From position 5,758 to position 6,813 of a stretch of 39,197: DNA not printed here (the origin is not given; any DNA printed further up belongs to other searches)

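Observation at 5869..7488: SOS-box-controlled two-gene cassette: zinc-finger protein plus zinc-ribbon/HEPN-like protein (candidate novel toxin or defence module)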

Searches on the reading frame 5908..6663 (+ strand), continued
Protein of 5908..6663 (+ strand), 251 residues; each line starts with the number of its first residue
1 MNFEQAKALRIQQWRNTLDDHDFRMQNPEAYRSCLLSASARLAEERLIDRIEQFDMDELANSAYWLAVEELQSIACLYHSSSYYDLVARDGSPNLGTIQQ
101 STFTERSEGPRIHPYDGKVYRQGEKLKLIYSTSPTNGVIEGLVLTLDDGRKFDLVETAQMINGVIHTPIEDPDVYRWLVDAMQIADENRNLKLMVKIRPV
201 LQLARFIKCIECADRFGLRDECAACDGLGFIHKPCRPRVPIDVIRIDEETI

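Call 86: find_encoding_contigs(protein=P0002, flank=8000, max_places=3)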
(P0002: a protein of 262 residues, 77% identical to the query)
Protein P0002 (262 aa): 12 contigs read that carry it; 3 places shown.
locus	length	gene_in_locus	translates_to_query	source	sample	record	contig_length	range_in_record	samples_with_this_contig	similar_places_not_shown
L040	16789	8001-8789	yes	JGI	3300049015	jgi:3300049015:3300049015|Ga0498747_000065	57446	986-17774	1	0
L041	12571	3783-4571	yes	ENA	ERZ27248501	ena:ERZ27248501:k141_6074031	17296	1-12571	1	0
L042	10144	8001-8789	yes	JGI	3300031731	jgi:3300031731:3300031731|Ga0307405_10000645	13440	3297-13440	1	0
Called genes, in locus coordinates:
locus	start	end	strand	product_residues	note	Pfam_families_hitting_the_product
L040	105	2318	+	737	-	-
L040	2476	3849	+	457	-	PF05598:DUF772, PF01609:DDE_Tnp_1, PF13751:DDE_Tnp_1_6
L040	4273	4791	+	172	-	PF00583:Acetyltransf_1, PF13673:Acetyltransf_10, PF13508:Acetyltransf_7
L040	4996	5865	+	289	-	PF04072:LCM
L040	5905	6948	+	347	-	PF00376:MerR, PF13411:MerR_1, PF09278:MerR-DNA-bind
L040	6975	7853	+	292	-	PF12697:Abhydrolase_6, PF00561:Abhydrolase_1 (weak), PF12146:Hydrolase_4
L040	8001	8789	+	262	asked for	-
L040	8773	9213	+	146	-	-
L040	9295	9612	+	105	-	-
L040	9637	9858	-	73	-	-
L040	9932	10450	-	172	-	PF03245:Phage_lysis (faint)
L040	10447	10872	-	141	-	PF07486:Hydrolase_2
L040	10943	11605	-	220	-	-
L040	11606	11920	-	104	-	-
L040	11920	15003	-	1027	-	PF24801:FNIII-A_GpJ, PF00041:fn3 (faint), PF13550:Phage-tail_3, PF09327:Phage_Tail_Tip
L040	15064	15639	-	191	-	-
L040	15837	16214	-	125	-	-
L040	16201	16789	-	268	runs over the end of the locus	-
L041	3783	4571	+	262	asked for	-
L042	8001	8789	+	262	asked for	-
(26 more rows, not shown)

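Call 87: search_solved_structures(query=A5, max_evalue=10, show_alignments=2)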
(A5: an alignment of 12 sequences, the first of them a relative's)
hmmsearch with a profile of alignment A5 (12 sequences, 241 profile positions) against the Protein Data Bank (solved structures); distinct sequences matched with E-value up to 10: 17.
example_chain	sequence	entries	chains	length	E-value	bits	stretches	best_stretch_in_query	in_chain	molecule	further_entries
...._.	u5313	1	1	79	0.031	16.6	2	202-235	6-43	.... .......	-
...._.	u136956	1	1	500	0.21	13.8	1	115-174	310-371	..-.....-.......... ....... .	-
7yia_A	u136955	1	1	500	0.22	13.7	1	115-174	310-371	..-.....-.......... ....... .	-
3lcz_A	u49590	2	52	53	0.23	13.7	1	208-236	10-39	Inhibitor of TRAP, regulated by T-BOX (Trp) sequence RtpA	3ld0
2b42_A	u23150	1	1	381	0.65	12.2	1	170-212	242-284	xylanase inhibitor-I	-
2ihx_A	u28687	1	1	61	0.96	11.7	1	209-238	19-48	Nucleocapsid (NC) Protein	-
2bx9_A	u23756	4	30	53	1.3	11.2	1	209-235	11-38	TRYPTOPHAN RNA-BINDING ATTENUATOR PROTEIN-INHIBITORY PROTEIN | Anti-TRAP regulator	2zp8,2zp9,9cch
3h9c_A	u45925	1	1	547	2.3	10.4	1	159-207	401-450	Methionyl-tRNA synthetase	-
1p7p_A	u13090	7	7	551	2.4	10.4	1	159-207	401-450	Methionyl-tRNA synthetase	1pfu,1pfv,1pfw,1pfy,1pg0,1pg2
1f4l_A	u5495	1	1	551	2.4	10.4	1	159-207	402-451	METHIONYL-TRNA SYNTHETASE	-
3h97_A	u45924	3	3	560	2.4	10.4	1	159-207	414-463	Methionyl-tRNA synthetase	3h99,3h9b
8brw_A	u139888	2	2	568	2.5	10.3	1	159-207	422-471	Methionine--tRNA ligase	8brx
8bru_A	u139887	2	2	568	2.5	10.3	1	159-207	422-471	Methionine--tRNA ligase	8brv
6spn_A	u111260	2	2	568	2.5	10.3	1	159-207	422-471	Methionine--tRNA ligase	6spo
6spp_A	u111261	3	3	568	2.5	10.3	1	159-207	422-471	Methionine--tRNA ligase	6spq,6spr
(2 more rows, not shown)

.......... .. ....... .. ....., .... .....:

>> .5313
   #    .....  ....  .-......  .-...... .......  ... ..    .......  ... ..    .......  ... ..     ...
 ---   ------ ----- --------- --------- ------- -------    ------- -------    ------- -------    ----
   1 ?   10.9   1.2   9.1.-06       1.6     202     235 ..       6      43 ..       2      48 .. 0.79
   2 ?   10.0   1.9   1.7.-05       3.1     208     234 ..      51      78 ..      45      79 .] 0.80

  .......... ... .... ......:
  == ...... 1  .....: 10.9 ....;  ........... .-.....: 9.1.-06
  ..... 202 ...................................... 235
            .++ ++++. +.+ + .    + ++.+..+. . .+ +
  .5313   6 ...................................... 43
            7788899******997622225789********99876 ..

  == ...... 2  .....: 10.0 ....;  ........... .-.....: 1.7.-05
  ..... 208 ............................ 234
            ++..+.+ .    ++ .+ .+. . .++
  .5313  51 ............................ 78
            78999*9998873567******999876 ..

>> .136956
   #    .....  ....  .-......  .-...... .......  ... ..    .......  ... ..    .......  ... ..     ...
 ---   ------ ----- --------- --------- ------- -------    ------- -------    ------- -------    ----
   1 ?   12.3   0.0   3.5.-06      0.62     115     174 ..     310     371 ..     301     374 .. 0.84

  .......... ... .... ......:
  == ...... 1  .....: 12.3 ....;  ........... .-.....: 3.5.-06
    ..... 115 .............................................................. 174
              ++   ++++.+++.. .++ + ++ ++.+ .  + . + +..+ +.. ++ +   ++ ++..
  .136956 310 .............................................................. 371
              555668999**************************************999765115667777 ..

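Call 88: search_protein_families(library=pfam, alignment_id=A5, max_evalue=1)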
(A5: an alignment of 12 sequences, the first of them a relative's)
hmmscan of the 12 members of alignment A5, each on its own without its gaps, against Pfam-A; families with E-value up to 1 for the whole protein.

A. member 1, P0001 (251 aa): 2 families
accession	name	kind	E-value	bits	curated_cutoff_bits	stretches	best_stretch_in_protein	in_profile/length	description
PF23117.1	DpnD_N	-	0.063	14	27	1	165-194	32-60/93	DpnD N-terminal domain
PF02050.21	FliJ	-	0.18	12.5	28.4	1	34-64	93-123/123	Flagellar FliJ protein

B. families by the number of members that match (of 12 scanned): 11 families
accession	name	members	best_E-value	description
PF01894.22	UPF0047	2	0.026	Uncharacterised protein family UPF0047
PF13920.12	zf-C3HC4_3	2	0.028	Zinc finger, C3HC4 type (RING finger)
PF23117.1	DpnD_N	2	0.063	DpnD N-terminal domain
PF21219.3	USH1C_N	1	0.055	Harmonin, N-terminal domain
PF11796.13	DUF3323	1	0.1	Protein of unknown function N-terminus (DUF3323)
PF02050.21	FliJ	1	0.18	Flagellar FliJ protein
PF21002.2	TMEM106_N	1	0.2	Transmembrane protein 106 N-terminal region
PF06906.16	DUF1272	1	0.21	Protein of unknown function (DUF1272)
PF25433.1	DUF7895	1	0.23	Domain of unknown function (DUF7895)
PF19135.5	DUF5818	1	0.25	Protein of unknown function (DUF5818)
PF23475.1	zf-Tbcl_FmdE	1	0.75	FmdE treble clef zinc finger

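Call 89: search_dna_similar(query=L001:3971-4648:+, collection=phages, mode=protein, max_rows=40, max_evalue=0.001)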
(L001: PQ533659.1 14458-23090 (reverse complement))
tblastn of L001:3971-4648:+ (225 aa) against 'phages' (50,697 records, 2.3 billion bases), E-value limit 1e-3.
Records with a match: 2; places in all: 2; records where one place covers at least 80% of the query: 2.
Best place of each record, by identity: >=99% 1; 60-80% 1.
By first word of the organism name: Pseudomonas 2.
By host as written in the record: Pseudomonas aeruginosa PA14 1; Pseudomonas aeruginosa 1.
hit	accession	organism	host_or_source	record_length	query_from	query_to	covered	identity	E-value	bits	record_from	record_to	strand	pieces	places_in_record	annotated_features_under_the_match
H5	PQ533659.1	Pseudomonas phage Meadow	Pseudomonas aeruginosa PA14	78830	1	225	100%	99.6%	9e-149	462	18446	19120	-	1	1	hypothetical protein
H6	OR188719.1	Pseudomonas phage LPPA36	Pseudomonas aeruginosa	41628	1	222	99%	68.0%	4e-100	323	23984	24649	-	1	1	hypothetical protein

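Call 96: search_protein_families(library=pfam, proteins=[L040:8773-9213:+, L040:9295-9612:+], max_evalue=0.01)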
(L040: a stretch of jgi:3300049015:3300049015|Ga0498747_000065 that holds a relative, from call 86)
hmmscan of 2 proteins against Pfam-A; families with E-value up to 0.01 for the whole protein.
L040:8773-9213:+ (146 aa): 1 family
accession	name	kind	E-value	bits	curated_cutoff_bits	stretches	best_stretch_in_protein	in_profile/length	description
PF02586.19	SRAP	-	0.0058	16.6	27.1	0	20-138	33-170/214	SOS response associated peptidase (SRAP)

L040:9295-9612:+ (105 aa): 0 families
